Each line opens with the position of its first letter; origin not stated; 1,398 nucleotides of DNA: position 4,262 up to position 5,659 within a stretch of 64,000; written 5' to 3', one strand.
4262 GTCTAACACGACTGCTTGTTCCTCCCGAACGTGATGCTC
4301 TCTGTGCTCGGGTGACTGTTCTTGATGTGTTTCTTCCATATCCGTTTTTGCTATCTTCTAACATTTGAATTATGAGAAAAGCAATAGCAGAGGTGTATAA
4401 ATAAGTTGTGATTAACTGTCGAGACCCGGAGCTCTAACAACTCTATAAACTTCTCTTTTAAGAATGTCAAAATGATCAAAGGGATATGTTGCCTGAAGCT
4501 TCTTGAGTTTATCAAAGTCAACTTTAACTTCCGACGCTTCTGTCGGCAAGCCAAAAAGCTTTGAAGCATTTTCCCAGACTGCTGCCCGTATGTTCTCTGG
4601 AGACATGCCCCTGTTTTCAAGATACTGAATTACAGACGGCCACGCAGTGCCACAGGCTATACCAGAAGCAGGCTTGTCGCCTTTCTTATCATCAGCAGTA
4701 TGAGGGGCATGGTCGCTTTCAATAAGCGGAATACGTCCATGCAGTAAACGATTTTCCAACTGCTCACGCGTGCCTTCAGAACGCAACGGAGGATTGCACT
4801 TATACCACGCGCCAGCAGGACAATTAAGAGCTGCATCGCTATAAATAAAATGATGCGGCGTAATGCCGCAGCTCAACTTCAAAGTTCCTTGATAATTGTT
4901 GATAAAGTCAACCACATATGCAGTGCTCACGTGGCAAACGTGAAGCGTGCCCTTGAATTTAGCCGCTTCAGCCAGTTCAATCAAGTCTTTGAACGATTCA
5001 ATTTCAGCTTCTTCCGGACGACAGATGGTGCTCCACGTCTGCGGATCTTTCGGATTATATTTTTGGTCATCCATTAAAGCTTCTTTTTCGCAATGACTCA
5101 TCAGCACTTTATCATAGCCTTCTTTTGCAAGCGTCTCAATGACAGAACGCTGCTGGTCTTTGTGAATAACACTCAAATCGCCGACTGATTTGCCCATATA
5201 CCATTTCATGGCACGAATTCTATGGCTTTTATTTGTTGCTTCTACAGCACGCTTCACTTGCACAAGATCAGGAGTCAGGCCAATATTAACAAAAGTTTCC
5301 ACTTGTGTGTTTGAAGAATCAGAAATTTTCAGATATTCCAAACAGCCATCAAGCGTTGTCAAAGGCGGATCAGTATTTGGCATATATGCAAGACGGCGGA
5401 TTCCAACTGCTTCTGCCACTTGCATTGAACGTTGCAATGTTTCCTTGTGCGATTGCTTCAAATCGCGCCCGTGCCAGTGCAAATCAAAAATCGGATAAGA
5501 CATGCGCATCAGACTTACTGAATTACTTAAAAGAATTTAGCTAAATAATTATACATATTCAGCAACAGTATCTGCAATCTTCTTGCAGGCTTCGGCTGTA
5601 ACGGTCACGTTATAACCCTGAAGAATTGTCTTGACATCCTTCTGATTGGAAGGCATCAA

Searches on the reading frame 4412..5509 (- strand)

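Call 87: search_protein_families(library=pfam, max_evalue=0.001, proteins=[window:4412-5509:-])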
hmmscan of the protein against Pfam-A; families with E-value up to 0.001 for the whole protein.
window:4412-5509:- (365 aa): 1 family
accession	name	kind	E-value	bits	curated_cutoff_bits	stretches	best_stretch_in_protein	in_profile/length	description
PF01026.27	TatD_DNase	-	0.00033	20.6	27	0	159-320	104-253/253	TatD related DNase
